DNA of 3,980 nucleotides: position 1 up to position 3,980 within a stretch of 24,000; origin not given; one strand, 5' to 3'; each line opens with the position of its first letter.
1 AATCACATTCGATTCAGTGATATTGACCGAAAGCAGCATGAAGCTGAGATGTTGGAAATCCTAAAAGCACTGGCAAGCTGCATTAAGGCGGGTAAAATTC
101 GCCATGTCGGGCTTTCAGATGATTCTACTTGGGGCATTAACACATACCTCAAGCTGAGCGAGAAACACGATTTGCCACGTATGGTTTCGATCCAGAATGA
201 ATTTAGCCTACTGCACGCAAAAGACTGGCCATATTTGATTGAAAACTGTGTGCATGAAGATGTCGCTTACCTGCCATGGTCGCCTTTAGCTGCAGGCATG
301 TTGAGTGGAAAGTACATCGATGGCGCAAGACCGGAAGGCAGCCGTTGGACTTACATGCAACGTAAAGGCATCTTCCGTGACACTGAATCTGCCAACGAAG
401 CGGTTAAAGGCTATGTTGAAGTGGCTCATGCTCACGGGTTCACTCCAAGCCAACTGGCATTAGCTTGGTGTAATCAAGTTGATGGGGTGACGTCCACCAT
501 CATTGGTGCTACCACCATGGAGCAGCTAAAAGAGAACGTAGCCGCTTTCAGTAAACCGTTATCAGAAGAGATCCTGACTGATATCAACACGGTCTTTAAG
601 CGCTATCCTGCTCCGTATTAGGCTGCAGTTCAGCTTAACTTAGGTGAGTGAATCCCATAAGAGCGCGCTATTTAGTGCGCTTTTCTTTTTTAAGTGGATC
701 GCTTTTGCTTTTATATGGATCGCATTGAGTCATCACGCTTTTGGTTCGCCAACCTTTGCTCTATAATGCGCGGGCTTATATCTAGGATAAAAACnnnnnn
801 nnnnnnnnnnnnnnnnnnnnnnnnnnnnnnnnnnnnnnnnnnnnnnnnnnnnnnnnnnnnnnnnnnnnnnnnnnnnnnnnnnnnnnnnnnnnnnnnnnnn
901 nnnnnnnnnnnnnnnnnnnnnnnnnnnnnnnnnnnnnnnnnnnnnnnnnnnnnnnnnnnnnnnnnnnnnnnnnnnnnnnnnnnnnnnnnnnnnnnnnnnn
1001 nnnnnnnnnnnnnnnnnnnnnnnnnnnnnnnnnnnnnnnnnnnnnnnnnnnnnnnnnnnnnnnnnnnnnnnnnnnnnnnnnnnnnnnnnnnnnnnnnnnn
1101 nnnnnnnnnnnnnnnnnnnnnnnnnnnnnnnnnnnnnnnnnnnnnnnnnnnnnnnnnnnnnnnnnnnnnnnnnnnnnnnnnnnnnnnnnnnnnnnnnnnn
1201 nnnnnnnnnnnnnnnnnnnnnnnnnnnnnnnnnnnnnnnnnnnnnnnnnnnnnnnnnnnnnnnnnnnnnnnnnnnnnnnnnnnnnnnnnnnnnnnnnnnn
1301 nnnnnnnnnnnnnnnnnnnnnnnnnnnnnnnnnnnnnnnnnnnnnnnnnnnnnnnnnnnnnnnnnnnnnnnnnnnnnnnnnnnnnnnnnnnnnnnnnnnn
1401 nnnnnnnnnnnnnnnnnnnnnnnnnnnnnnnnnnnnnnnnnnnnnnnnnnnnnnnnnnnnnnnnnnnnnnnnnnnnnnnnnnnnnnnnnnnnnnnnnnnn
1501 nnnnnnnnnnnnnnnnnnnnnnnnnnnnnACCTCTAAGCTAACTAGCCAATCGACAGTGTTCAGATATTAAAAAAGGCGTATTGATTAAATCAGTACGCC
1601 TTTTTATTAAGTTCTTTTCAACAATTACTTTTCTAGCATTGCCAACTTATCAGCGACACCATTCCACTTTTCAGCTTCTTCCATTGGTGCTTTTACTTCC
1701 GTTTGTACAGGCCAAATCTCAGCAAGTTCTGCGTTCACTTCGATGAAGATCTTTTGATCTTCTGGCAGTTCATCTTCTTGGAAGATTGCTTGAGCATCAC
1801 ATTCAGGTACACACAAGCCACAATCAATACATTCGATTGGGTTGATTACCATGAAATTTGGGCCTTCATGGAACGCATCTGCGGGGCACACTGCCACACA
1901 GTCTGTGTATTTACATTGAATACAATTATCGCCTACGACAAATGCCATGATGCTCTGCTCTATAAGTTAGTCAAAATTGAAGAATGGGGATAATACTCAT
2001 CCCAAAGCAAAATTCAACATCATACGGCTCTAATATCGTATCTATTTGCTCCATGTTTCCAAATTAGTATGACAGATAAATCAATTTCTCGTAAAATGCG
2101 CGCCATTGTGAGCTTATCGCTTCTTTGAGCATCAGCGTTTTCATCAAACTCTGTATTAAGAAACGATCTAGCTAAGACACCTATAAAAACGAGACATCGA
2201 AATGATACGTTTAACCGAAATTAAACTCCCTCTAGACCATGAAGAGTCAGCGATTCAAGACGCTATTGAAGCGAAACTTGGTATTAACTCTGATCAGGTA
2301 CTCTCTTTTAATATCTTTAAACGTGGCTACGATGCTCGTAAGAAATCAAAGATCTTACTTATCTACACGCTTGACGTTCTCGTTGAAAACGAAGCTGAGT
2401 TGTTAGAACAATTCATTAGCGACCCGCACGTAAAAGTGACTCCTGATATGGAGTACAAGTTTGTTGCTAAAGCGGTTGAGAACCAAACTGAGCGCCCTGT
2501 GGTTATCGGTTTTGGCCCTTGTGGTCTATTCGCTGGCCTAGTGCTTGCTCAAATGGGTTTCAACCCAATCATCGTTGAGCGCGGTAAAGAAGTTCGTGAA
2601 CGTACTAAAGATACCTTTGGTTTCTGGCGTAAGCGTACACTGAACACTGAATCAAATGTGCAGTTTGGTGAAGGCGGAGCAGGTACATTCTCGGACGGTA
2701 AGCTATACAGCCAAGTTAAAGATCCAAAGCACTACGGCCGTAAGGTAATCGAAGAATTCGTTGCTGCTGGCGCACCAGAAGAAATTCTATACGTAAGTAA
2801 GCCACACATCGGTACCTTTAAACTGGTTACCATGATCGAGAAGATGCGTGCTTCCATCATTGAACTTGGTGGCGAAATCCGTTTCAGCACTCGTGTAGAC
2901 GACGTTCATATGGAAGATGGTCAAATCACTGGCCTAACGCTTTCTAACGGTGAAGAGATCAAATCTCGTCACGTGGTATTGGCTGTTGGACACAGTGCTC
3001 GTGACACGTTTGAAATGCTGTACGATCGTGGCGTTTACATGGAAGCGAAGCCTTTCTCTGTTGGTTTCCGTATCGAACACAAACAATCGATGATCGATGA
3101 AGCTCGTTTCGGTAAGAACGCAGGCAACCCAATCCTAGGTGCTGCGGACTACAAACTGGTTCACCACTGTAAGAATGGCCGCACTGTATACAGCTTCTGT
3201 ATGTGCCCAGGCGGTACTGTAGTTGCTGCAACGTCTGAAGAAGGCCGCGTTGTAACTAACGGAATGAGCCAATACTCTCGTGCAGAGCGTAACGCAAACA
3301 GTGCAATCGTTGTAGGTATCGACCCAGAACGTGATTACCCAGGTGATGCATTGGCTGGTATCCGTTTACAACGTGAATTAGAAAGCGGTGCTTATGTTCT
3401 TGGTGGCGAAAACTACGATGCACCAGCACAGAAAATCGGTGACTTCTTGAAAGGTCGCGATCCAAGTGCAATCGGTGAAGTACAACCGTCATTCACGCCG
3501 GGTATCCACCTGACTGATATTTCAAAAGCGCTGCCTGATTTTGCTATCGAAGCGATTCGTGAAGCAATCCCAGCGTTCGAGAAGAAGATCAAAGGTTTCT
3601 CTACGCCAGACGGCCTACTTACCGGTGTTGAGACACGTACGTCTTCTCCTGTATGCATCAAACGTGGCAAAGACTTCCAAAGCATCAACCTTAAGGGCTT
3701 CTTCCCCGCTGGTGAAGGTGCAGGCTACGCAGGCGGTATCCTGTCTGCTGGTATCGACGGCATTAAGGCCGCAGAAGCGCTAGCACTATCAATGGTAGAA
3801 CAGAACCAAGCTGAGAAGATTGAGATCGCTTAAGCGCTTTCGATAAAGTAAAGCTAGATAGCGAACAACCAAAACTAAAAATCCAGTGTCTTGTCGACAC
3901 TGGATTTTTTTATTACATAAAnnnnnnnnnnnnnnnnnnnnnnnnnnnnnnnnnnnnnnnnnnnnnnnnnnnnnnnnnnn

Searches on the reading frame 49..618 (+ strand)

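Call 41: search_protein_families(library=pfam, proteins=[window:49-618:+], max_evalue=0.001)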
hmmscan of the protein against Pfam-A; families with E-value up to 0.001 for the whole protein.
window:49-618:+ (190 aa): 1 family
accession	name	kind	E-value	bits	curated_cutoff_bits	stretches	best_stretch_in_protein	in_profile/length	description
PF00248.27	Aldo_ket_red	-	2.1e-35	122.7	24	1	1-180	117-287/291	Aldo/keto reductase family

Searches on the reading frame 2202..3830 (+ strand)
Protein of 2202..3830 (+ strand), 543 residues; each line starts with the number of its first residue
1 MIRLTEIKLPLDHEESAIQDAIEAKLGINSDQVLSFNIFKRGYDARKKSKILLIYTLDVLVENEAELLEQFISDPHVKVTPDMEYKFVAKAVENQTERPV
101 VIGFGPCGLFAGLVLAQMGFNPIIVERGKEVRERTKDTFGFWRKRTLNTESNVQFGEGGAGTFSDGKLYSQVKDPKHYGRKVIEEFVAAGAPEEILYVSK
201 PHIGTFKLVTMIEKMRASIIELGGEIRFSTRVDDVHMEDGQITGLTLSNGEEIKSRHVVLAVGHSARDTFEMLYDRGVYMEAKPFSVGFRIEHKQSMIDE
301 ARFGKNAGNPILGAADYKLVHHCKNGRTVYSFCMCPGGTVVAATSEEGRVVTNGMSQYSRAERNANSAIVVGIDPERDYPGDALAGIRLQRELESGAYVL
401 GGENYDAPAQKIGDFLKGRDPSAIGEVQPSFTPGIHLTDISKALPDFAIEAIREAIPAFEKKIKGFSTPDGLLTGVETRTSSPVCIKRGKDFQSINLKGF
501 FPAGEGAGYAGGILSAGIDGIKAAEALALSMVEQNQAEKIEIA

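Call 41: search_protein_families(library=pfam, proteins=[window:2202-3830:+], max_evalue=0.001)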
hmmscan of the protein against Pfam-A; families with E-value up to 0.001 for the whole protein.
window:2202-3830:+ (543 aa): 7 families
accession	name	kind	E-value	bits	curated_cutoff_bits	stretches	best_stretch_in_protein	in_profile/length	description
PF21688.3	FAD-depend_C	-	4.8e-81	272.1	27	1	284-480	1-197/197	FAD-dependent protein, C-terminal domain-like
PF01266.30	DAO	-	1.2e-08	35.4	27.9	1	213-276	153-215/353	FAD dependent oxidoreductase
PF03486.20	HI0933_like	-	6.2e-06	26.3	50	0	210-265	110-165/244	HI0933-like protein Rossmann domain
PF07992.20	Pyr_redox_2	-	1.9e-05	24.7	26.1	0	213-270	187-243/291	Pyridine nucleotide-disulphide oxidoreductase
PF01593.30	Amino_oxidase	-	7.2e-05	22.7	19.8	1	212-266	207-258/443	Flavin containing amine oxidoreductase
PF13738.12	Pyr_redox_3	-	0.00014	21.6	30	0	100-131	1-33/305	Pyridine nucleotide-disulphide oxidoreductase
PF00890.30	FAD_binding_2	-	0.0002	21.1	20.4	0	210-267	143-206/414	FAD binding domain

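Call 52: find_encoding_contigs(protein=window:2202-3830:+, flank=8000, max_places=10)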
Protein window:2202-3830:+ (543 aa): 23 contigs read that carry it; 10 places shown.
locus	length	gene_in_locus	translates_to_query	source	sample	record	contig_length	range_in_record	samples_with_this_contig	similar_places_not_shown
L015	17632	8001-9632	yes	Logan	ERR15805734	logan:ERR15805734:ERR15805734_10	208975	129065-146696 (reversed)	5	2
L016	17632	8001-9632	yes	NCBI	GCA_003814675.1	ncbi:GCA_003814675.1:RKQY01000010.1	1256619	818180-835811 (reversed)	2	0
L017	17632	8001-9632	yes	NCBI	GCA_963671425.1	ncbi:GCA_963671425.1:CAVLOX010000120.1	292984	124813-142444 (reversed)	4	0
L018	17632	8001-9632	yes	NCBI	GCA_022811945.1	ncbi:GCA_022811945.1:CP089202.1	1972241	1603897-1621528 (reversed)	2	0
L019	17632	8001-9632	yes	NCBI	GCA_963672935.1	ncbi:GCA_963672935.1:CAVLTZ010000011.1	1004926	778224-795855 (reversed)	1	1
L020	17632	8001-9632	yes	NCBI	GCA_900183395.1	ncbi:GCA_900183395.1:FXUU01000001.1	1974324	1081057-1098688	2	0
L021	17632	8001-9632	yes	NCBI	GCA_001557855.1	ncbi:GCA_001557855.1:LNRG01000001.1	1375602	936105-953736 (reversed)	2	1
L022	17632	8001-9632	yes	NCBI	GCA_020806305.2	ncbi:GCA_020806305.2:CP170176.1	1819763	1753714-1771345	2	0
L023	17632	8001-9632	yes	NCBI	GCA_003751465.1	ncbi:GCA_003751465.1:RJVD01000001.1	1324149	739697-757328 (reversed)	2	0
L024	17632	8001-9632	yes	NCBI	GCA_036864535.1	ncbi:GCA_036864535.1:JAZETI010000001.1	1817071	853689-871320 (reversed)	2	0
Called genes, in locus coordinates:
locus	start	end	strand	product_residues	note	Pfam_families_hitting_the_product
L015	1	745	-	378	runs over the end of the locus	PF25917:BSH_RND, PF25973:BSH_CzcB, PF25881:HH_YBHG (weak), PF25885:HH_EMRA, PF25876:HH_MFP_RND, PF25944:Beta-barrel_RND, PF25967:RND-MFP_C, PF25989:YknX_C, +1 more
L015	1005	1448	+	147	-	PF00383:dCMP_cyt_deam_1, PF14437:MafB19-deam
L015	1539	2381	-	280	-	PF00924:MS_channel_2nd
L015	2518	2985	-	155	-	PF10517:DM13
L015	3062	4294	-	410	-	PF05343:Peptidase_M42 (faint), PF01546:Peptidase_M20, PF07687:M20_dimer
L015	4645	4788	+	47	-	-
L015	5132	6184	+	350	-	PF00248:Aldo_ket_red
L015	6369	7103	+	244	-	PF22435:MRM3-like_sub_bind, PF00588:SpoU_methylase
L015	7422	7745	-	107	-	PF00037:Fer4 (faint), PF12797:Fer4_2 (faint), PF12837:Fer4_6 (faint), PF12838:Fer4_7 (faint), PF13237:Fer4_10 (weak), PF13183:Fer4_8 (faint), PF13187:Fer4_9 (weak), PF11953:DUF3470, +2 more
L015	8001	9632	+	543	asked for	PF28550:DUF8436, PF07992:Pyr_redox_2 (faint), PF01266:DAO (faint), PF03486:HI0933_like (faint), PF21688:FAD-depend_C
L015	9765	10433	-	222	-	PF00881:Nitroreductase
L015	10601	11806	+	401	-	PF00270:DEAD, PF04851:ResIII, PF00271:Helicase_C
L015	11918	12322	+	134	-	PF03479:PCC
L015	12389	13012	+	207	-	PF00929:RNase_T, PF16473:Rv2179c-like (weak)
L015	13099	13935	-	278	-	PF19795:DUF6279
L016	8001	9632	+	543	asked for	PF28550:DUF8436, PF07992:Pyr_redox_2 (faint), PF01266:DAO (faint), PF03486:HI0933_like (faint), PF21688:FAD-depend_C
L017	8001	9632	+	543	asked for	PF28550:DUF8436, PF07992:Pyr_redox_2 (faint), PF01266:DAO (faint), PF03486:HI0933_like (faint), PF21688:FAD-depend_C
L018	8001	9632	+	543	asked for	PF28550:DUF8436, PF07992:Pyr_redox_2 (faint), PF01266:DAO (faint), PF03486:HI0933_like (faint), PF21688:FAD-depend_C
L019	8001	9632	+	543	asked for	PF28550:DUF8436, PF07992:Pyr_redox_2 (faint), PF01266:DAO (faint), PF03486:HI0933_like (faint), PF21688:FAD-depend_C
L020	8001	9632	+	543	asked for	PF28550:DUF8436, PF07992:Pyr_redox_2 (faint), PF01266:DAO (faint), PF03486:HI0933_like (faint), PF21688:FAD-depend_C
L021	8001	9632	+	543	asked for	PF28550:DUF8436, PF07992:Pyr_redox_2 (faint), PF01266:DAO (faint), PF03486:HI0933_like (faint), PF21688:FAD-depend_C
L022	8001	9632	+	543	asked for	PF28550:DUF8436, PF07992:Pyr_redox_2 (faint), PF01266:DAO (faint), PF03486:HI0933_like (faint), PF21688:FAD-depend_C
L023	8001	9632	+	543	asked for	PF28550:DUF8436, PF07992:Pyr_redox_2 (faint), PF01266:DAO (faint), PF03486:HI0933_like (faint), PF21688:FAD-depend_C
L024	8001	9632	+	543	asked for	PF28550:DUF8436, PF07992:Pyr_redox_2 (faint), PF01266:DAO (faint), PF03486:HI0933_like (faint), PF21688:FAD-depend_C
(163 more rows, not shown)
